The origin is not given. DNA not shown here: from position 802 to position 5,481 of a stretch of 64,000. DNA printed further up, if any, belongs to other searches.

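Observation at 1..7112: Operon of membrane-anchored secreted cell-wall-hydrolase-type peptidases flanking a 1460-aa giant protein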

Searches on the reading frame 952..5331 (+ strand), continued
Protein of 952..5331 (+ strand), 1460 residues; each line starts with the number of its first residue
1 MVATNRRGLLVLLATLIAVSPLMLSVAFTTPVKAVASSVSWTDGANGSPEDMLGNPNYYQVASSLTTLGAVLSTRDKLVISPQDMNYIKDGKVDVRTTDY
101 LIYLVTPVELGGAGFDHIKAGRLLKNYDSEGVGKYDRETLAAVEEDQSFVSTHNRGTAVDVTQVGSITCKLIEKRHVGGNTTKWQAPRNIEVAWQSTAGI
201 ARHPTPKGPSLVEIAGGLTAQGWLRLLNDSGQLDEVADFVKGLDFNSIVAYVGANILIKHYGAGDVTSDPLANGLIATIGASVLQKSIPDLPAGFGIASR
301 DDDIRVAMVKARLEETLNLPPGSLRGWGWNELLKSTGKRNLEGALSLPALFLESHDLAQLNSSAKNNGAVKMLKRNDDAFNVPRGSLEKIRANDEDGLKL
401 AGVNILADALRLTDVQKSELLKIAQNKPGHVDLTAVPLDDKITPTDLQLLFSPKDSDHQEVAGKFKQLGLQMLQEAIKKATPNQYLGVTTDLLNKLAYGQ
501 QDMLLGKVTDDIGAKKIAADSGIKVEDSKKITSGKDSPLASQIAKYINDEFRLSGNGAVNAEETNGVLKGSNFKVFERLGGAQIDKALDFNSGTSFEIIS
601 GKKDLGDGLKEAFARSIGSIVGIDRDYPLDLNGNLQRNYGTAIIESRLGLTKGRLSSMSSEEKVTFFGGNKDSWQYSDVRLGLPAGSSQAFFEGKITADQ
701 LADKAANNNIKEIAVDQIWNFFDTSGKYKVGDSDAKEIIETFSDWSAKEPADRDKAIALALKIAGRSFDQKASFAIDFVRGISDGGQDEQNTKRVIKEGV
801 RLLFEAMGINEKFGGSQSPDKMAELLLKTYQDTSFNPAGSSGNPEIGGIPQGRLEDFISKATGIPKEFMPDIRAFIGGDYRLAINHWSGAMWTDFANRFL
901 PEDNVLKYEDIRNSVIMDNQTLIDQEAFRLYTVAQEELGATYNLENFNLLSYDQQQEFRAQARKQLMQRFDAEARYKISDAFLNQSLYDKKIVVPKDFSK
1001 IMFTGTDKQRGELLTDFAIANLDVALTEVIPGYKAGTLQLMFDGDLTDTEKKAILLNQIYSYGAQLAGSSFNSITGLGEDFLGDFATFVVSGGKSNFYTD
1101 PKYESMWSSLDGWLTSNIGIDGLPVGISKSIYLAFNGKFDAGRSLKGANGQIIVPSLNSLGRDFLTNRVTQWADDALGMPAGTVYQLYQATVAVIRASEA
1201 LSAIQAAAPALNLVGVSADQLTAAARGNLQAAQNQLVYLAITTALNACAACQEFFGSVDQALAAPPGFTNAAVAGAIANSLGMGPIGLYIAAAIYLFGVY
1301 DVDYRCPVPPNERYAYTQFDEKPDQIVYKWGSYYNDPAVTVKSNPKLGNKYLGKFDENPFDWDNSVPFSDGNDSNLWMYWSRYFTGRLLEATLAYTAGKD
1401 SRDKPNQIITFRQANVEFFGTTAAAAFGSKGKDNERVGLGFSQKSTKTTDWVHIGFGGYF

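Call 59: search_protein_families(library=pfam, alignment_id=A1, max_evalue=0.1)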
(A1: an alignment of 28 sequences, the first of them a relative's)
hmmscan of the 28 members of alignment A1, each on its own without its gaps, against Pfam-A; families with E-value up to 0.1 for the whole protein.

A. member 1, P0001 (1460 aa): 0 families

B. families by the number of members that match (of 28 scanned): 10 families
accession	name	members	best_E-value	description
PF13499.12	EF-hand_7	2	0.00091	EF-hand domain pair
PF22943.2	HTH_68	2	0.023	Putative helix-turn-helix domain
PF01983.22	CofC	2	0.043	Guanylyl transferase CofC like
PF23602.1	CS_DNAAF11_C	1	0.01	Dynein axonemal assembly factor 11-like, CS domain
PF13405.12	EF-hand_6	1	0.011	EF-hand domain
PF19302.4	DUF5915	1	0.036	Domain of unknown function (DUF5915)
PF19457.4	DUF5994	1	0.038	Family of unknown function (DUF5994)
PF23191.1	WH_MCM3_C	1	0.045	MCM3-like, winged helix domain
PF08278.16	DnaG_DnaB_bind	1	0.047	DNA primase DnaG DnaB-binding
PF19804.4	DUF6287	1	0.091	Domain of unknown function (DUF6287)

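Call 60: search_protein_families(library=phrogs, proteins=[window:952-5331:+], max_evalue=0.01)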
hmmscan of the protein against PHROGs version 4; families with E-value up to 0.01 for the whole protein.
window:952-5331:+ (1460 aa): 0 families

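Call 83: find_encoding_contigs(protein=P0001, flank=10000, max_places=2)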
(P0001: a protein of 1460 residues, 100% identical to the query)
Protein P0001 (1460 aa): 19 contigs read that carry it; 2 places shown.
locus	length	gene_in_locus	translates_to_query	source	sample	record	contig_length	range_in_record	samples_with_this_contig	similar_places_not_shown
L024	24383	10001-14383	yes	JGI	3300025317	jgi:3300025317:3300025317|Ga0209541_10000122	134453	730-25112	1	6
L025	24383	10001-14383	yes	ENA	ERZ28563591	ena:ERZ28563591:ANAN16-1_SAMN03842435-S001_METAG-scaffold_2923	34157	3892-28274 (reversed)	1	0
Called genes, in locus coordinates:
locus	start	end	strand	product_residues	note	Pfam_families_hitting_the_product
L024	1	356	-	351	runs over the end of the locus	-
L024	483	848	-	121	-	PF13560:HTH_31, PF01381:HTH_3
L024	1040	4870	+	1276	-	PF19590:TrbL_3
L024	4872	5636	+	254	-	-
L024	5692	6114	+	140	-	PF12666:PrgI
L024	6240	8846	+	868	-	PF26593:TraC-like, PF03135:CagE_TrbE_VirB (faint), PF12846:AAA_10 (faint), PF19044:P-loop_TraG, PF01935:DUF87 (weak), PF19044:P-loop_TraG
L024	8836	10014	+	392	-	-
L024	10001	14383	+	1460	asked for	-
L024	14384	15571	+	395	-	PF13529:Peptidase_C39_2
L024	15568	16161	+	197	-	-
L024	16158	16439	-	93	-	-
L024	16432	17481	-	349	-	PF02463:SMC_N, PF13175:AAA_15 (weak), PF13476:AAA_23, PF13514:AAA_27 (weak), PF13304:AAA_21 (weak)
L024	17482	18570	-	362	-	PF00712:DNA_pol3_beta, PF02767:DNA_pol3_beta_2, PF02768:DNA_pol3_beta_3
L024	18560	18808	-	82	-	-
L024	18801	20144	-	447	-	PF11638:DnaA_N, PF00308:Bac_DnaA, PF01637:ATPase_2 (faint), PF00004:AAA, PF01695:IstB_IS21 (faint), PF22688:Hda_lid (faint), PF08299:Bac_DnaA_C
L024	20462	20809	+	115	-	PF00825:Ribonuclease_P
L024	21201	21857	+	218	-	PF02096:60KD_IMP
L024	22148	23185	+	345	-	PF01040:UbiA (weak)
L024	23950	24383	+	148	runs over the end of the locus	-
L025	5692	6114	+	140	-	PF12666:PrgI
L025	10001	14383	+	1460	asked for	-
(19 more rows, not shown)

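Call 87: search_protein_families(library=pfam, proteins=[L024:4872-5633:+, L008:9255-9800:+, L009:9432-9998:+, L018:3763-4302:+, L020:9210-9743:+], max_evalue=10)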
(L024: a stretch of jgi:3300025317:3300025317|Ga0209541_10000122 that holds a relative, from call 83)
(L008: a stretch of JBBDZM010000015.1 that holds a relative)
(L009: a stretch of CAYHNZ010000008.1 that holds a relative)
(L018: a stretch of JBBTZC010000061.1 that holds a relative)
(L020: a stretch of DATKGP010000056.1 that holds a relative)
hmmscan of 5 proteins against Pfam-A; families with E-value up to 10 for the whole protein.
L024:4872-5633:+ (254 aa): 1 family
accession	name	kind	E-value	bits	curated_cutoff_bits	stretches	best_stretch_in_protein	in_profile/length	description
PF22394.2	AfAlkA-like_TBP-like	-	0.23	11.6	26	1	5-63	18-75/84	AfAlkA-like, TATA-box binding protein-like domain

L008:9255-9800:+ (182 aa): 2 families
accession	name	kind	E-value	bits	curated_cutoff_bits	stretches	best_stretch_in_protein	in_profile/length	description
PF06904.17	Extensin-like_C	-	0.0082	16.8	25.4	1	91-111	94-114/176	Extensin-like protein C-terminus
PF08291.16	Peptidase_M15_3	-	0.028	15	23.2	1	62-112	26-79/108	Peptidase M15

L009:9432-9998:+ (189 aa): 2 families
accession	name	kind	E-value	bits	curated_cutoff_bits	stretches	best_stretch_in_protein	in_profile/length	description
PF13539.11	Peptidase_M15_4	-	0.0051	17.8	25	1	86-129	3-46/70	D-alanyl-D-alanine carboxypeptidase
PF06904.17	Extensin-like_C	-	0.25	12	25.4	1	85-104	95-114/176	Extensin-like protein C-terminus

L018:3763-4302:+ (180 aa): 0 families

L020:9210-9743:+ (178 aa): 2 families
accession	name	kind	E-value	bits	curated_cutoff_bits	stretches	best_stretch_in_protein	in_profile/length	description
PF21668.3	RPOC_hybrid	-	0.013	15.7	27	1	101-127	43-69/102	DNA-directed RNA polymerase subunit beta', hybrid domain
PF16537.11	T2SSB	-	0.041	14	28.4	1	29-49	13-33/60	Type II secretion system protein B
